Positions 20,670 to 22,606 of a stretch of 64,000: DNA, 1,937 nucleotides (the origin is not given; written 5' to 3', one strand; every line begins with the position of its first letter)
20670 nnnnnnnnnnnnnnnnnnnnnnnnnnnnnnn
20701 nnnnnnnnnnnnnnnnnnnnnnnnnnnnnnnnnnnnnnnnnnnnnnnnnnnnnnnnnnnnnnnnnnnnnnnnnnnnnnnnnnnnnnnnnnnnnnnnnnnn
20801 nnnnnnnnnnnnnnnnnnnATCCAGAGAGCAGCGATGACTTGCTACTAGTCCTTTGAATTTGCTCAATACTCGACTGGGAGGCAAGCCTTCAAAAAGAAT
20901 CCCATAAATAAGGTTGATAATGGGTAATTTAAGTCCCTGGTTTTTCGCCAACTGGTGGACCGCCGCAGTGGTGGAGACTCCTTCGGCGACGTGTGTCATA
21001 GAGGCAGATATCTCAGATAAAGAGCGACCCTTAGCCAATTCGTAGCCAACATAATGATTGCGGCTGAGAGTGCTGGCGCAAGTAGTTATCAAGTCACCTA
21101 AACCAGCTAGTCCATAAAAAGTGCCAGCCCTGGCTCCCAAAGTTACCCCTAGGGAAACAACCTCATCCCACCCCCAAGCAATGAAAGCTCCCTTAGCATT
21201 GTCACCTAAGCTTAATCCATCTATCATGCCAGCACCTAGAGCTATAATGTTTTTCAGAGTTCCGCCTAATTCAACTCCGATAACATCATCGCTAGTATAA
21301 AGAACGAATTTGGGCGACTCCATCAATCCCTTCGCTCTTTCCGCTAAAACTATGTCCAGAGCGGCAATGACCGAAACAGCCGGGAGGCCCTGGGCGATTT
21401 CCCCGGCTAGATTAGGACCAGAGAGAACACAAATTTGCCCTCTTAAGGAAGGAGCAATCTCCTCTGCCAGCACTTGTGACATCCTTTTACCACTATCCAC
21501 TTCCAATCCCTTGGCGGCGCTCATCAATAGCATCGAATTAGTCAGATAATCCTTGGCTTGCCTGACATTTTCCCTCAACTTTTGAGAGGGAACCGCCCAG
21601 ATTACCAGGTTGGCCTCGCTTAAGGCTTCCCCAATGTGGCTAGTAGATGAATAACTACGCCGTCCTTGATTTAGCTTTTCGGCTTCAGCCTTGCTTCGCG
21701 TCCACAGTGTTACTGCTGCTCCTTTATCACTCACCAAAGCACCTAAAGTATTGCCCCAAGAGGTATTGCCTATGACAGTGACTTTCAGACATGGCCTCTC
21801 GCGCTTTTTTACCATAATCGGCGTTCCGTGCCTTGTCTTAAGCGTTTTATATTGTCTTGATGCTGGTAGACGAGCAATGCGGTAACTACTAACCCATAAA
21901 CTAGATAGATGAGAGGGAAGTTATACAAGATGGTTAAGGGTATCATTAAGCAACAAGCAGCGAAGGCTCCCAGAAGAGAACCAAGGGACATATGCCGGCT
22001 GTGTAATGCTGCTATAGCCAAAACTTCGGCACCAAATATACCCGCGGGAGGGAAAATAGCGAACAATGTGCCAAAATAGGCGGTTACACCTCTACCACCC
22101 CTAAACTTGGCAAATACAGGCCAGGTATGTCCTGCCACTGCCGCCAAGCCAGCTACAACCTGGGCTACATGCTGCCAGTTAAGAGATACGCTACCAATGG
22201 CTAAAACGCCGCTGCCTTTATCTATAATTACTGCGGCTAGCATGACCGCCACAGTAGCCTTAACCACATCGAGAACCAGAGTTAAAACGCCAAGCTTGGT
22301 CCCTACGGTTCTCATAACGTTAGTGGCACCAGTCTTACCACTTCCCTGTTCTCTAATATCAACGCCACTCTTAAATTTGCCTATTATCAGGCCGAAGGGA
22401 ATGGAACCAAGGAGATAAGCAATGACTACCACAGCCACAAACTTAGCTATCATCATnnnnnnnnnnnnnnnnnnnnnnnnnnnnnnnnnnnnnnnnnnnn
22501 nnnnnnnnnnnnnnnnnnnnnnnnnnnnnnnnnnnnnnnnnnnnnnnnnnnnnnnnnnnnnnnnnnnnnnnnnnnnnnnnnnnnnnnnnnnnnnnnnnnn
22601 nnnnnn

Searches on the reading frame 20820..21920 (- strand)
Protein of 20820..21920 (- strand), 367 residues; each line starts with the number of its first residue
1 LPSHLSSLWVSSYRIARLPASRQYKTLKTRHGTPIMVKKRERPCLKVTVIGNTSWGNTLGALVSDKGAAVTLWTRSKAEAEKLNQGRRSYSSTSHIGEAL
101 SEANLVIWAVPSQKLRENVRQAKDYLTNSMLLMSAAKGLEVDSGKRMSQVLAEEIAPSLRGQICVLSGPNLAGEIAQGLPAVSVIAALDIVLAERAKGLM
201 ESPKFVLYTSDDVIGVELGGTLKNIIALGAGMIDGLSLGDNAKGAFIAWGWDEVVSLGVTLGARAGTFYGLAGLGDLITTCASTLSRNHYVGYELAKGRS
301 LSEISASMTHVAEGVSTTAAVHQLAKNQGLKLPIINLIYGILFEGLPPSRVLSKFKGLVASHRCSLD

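Call 18: search_protein_families(library=pfam, proteins=[window:20820-21920:-], max_evalue=0.01)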
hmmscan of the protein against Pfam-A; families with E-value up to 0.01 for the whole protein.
window:20820-21920:- (367 aa): 8 families
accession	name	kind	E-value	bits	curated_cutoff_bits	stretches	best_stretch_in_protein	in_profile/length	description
PF07479.19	NAD_Gly3P_dh_C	-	1.6e-50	171.4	25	1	212-352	1-141/142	NAD-dependent glycerol-3-phosphate dehydrogenase C-terminus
PF01210.29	NAD_Gly3P_dh_N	-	1.2e-32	113.5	23.1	1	46-189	1-154/158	NAD-dependent glycerol-3-phosphate dehydrogenase N-terminus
PF20618.3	GPD_NAD_C_bact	-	3.3e-19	69.6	27.6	1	272-336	1-64/66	Bacterial GPD, NAD-dependent C-terminal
PF02558.23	ApbA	-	4.6e-05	23.5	22.2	1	47-141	1-105/150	Ketopantoate reductase PanE/ApbA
PF03446.21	NAD_binding_2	-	0.00016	22.2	21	1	46-126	1-79/161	NAD binding domain of 6-phosphogluconate dehydrogenase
PF07991.19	KARI_N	-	0.0019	18.2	20.6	1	46-144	6-102/165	Acetohydroxy acid isomeroreductase, NADPH-binding domain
PF03807.23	F420_oxidored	-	0.0055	17.7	21.6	0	46-134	1-90/94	NADP oxidoreductase coenzyme F420-dependent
PF01488.26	Shikimate_DH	-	0.0065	17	24.3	0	45-127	13-100/138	Shikimate / quinate 5-dehydrogenase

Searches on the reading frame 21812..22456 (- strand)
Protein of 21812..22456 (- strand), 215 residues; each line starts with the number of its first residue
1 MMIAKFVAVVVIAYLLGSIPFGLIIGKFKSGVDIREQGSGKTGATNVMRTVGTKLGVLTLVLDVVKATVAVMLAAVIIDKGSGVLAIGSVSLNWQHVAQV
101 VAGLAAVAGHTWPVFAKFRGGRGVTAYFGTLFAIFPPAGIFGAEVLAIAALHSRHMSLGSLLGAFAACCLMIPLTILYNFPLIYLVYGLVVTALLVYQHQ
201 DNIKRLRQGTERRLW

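Call 18: search_protein_families(library=pfam, proteins=[window:21812-22456:-], max_evalue=0.01)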
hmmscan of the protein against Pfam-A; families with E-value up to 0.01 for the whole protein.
window:21812-22456:- (215 aa): 2 families
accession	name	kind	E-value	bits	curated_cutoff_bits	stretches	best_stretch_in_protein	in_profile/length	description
PF02660.20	G3P_acyltransf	-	2.8e-47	161.3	24.1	1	12-206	1-164/164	Glycerol-3-phosphate acyltransferase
PF08592.16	Anthrone_oxy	-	0.0086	16.7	27.3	1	131-182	4-61/106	Anthrone oxygenase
